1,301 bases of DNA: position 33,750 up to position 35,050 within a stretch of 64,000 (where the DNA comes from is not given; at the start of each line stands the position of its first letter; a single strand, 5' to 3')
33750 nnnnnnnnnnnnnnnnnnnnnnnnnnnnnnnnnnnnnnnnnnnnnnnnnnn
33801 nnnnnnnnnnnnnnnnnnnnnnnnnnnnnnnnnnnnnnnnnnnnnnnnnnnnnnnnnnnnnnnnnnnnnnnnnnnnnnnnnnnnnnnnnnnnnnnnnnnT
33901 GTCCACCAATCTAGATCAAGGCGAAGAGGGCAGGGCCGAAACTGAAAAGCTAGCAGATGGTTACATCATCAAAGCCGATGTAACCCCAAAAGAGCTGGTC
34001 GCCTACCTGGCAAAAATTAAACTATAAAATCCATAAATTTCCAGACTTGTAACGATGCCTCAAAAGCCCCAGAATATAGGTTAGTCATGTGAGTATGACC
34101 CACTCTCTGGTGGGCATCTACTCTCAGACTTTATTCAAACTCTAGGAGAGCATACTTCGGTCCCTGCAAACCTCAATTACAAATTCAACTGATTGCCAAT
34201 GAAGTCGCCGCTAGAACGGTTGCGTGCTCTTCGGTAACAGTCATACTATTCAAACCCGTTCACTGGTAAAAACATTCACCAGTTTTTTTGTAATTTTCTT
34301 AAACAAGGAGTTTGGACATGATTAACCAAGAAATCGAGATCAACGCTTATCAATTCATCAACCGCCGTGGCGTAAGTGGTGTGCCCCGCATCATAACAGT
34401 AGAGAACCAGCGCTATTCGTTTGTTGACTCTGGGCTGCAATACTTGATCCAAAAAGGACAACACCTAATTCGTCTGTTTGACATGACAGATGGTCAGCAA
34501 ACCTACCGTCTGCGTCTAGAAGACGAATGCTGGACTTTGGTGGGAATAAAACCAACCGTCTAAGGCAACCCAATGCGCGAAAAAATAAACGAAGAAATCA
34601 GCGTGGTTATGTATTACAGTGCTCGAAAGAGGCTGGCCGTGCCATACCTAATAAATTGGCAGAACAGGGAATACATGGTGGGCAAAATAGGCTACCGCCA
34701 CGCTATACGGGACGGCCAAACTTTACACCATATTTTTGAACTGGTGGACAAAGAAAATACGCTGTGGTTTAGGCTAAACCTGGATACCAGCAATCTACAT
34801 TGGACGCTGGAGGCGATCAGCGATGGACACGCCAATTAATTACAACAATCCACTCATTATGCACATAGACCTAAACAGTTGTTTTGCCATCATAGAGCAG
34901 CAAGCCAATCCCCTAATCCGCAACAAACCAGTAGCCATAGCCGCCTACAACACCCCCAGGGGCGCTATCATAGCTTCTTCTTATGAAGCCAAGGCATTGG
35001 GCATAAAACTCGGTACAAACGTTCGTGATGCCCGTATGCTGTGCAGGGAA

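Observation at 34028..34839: Structured ~205-nt element plus two paralogous mini-ORFs translationally coupled to dinB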

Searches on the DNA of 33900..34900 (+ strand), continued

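Call 98: search_rna_families(sources=[L046, L017, L009, L042, L019, L036, L024, L048], threshold=evalue, max_evalue=0.1)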
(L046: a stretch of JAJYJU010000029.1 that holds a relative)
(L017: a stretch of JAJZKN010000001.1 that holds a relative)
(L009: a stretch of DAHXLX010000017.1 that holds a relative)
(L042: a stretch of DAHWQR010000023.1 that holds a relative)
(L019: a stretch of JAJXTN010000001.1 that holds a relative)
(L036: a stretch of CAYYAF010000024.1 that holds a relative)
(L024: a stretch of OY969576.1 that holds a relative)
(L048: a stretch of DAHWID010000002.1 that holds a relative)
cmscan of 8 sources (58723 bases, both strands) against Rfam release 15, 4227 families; matches with E-value up to 0.1: 1.
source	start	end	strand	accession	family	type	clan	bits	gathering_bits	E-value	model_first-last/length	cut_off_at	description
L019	6578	6651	+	RF00005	tRNA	Gene; tRNA;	CL00001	63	29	2.4e-11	1-71/71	no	tRNA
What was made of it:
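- On Known RNA families (Rfam 15): There was nothing in the leaders of 8 related loci at E<=0.1 (call 98).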

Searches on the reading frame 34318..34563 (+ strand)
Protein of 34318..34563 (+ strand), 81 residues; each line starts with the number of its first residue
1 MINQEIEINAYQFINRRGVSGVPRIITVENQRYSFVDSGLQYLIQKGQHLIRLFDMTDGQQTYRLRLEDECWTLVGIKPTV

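Call 4: search_protein_families(library=pfam, proteins=[window:34318-34563:+], max_evalue=1)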
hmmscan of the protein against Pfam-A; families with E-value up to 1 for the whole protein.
window:34318-34563:+ (81 aa): 0 families

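Call 7: search_protein_families(library=ncbifam, proteins=[window:34318-34563:+], max_evalue=1)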
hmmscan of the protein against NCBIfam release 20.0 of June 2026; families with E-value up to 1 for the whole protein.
window:34318-34563:+ (81 aa): 0 families

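Call 8: search_protein_families(library=phrogs, proteins=[window:34318-34563:+], max_evalue=1)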
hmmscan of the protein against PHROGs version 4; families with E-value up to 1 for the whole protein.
window:34318-34563:+ (81 aa): 1 family
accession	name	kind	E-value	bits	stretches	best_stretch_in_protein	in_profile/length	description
phrog_5418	-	unknown function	0.28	12.3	1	12-62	20-74/84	-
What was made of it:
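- Tried and rejected: Pfam, NCBIfam and PHROGs gave no usable hit (calls 4, 7, 8).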

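Call 9: find_homologous_proteins(query=A1, max_evalue=0.001)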
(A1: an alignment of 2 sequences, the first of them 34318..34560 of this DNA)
Query A1 (2 sequences) (81 aa, profile of the alignment): 467 proteins with E <= 0.001 among 469 candidates; the best 120 are listed.
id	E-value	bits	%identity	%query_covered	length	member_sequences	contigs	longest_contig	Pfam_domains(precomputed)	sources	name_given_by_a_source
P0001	5.0e-46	172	-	-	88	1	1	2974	-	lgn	-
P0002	2.5e-45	170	-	-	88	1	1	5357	-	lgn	-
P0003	3.6e-45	170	-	-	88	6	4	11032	-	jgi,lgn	-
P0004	4.5e-40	153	33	81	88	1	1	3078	-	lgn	-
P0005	1.2e-38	149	100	100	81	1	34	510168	-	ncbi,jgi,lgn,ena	ncbi:MAG: hypothetical protein WCK69_02105 [Candidatus Saccharibacteria bacterium]|jgi:hypothetical 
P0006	3.5e-38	147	30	95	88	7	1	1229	-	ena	-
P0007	7.3e-38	146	28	95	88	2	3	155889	-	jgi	jgi:hypothetical protein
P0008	8.5e-38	146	98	100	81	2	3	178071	-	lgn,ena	-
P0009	9.8e-38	146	-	-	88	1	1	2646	-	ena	-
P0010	1.9e-37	145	-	-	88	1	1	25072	-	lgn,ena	-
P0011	2.3e-37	145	-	-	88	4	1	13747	-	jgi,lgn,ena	jgi:hypothetical protein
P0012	3.2e-37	144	30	81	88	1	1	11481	-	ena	-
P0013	3.6e-37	144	32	81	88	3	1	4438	-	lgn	-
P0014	3.7e-37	144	-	-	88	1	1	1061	-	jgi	jgi:hypothetical protein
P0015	3.9e-37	144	32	81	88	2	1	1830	-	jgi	jgi:hypothetical protein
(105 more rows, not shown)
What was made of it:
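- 34318..34563 (+): ORF1, 81 aa: a divergent standalone ImuB-C paralog. Identical to NCBI/JGI protein P0005 (call 9).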
